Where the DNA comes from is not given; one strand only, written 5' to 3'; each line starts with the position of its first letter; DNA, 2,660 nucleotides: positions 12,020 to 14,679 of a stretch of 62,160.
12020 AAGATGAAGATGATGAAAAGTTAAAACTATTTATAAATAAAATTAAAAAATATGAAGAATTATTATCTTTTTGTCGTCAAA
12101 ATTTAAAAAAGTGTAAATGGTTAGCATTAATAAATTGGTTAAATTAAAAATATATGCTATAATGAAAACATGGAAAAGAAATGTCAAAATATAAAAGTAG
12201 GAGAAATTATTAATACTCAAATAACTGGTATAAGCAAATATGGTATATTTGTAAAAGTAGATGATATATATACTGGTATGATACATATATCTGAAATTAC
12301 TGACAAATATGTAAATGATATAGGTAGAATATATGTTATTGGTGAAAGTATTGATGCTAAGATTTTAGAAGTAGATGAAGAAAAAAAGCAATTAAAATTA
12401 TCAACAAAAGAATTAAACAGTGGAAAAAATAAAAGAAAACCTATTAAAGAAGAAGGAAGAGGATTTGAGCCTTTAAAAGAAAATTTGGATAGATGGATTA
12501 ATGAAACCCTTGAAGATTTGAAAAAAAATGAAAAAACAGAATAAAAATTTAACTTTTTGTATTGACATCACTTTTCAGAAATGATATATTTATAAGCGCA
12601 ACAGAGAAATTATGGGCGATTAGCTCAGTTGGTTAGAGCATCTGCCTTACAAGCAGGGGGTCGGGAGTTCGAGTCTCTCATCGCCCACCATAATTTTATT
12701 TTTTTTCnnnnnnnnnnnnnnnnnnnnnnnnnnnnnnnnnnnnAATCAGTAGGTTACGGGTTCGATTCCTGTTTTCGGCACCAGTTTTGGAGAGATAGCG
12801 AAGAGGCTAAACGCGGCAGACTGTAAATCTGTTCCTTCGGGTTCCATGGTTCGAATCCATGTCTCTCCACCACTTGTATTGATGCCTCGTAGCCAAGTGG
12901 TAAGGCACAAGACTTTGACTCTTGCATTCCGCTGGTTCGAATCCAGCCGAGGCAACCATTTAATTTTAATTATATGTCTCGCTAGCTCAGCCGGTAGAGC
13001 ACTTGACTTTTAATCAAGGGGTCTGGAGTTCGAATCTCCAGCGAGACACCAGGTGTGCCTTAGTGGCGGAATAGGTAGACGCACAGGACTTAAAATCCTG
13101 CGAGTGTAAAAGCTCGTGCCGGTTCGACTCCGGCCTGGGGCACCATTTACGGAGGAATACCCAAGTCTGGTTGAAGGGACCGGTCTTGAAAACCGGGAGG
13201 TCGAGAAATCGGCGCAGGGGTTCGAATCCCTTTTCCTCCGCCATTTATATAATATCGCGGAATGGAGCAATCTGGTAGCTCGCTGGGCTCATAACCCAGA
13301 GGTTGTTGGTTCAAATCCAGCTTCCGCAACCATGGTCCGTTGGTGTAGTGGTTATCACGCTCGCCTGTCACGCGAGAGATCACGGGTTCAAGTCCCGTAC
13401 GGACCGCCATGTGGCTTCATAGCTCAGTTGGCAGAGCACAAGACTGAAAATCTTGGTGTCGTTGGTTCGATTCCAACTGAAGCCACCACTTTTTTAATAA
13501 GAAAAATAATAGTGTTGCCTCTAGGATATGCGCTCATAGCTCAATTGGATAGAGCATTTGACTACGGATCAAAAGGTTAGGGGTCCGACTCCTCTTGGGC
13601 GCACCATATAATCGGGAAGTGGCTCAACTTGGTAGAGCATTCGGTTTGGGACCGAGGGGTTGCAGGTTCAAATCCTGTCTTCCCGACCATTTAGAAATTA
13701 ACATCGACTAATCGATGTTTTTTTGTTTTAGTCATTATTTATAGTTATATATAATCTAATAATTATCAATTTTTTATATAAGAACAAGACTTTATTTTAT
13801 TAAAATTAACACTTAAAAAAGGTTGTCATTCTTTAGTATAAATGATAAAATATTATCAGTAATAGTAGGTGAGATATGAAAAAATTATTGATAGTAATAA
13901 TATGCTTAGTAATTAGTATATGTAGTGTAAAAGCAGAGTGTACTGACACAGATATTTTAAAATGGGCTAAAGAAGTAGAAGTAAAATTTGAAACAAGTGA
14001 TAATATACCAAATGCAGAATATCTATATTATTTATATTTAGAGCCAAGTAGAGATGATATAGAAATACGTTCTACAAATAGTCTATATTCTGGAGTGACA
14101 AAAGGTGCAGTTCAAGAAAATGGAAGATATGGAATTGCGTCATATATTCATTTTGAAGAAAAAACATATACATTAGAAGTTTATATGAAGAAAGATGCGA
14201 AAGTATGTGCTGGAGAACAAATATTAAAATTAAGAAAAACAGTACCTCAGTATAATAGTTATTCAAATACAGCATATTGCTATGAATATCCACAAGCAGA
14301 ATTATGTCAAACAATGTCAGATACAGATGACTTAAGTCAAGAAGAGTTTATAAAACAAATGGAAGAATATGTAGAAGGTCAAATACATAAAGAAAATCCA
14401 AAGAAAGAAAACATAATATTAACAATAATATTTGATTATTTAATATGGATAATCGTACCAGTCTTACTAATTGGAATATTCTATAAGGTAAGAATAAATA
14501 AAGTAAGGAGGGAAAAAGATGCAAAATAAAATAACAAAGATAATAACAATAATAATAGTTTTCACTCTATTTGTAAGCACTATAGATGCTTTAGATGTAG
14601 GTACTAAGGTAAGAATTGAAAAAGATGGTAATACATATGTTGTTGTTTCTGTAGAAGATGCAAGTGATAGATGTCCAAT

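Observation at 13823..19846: Self-contained, translationally coupled three-gene operon built around a 1,503-aa cysteine-rich exoprotein of no recognisable family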

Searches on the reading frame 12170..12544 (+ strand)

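Call 106: search_protein_families(library=pfam, proteins=[window:12170-12544:+], max_evalue=0.00001)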
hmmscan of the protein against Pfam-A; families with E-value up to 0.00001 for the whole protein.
window:12170-12544:+ (124 aa): 1 family
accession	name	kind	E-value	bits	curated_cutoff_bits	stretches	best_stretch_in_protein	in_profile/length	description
PF00575.29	S1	-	1.6e-14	54.5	22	1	9-80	3-74/74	S1 RNA binding domain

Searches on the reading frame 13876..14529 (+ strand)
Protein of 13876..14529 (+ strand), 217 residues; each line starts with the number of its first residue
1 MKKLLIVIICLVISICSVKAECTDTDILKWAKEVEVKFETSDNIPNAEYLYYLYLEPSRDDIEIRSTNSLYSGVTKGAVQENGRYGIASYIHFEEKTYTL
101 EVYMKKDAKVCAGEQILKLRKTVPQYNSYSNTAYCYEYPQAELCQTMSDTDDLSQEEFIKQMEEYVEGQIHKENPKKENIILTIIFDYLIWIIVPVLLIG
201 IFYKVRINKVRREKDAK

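Call 4: search_protein_families(library=pfam, proteins=[window:13876-14529:+], max_evalue=1)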
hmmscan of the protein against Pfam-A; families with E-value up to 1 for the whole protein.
window:13876-14529:+ (217 aa): 1 family
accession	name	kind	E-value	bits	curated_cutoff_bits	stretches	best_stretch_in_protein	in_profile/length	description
PF23065.1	PH_SMPa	-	0.027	15.1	27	1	16-59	68-114/128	PH domain associated with SMP domain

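Call 5: search_protein_families(library=ncbifam, proteins=[window:13876-14529:+], max_evalue=1)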
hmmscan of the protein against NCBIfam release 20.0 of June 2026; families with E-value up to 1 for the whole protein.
window:13876-14529:+ (217 aa): 0 families

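Call 6: search_protein_families(library=phrogs, proteins=[window:13876-14529:+], max_evalue=1)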
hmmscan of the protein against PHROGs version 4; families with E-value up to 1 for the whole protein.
window:13876-14529:+ (217 aa): 6 families
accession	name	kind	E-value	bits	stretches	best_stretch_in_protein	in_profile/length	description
phrog_2123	-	other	0.00033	21.4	1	147-171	1-27/52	recombinase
phrog_3886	-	unknown function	0.014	15.6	1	90-206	137-258/263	-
phrog_24056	-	unknown function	0.18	12.9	1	1-33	1-33/73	-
phrog_17766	-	unknown function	0.32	12.4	1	147-176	1-28/60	-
phrog_27788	-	unknown function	0.64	11.1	0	4-64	13-73/88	-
phrog_21118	-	unknown function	0.89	10.1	0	186-216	1-31/53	-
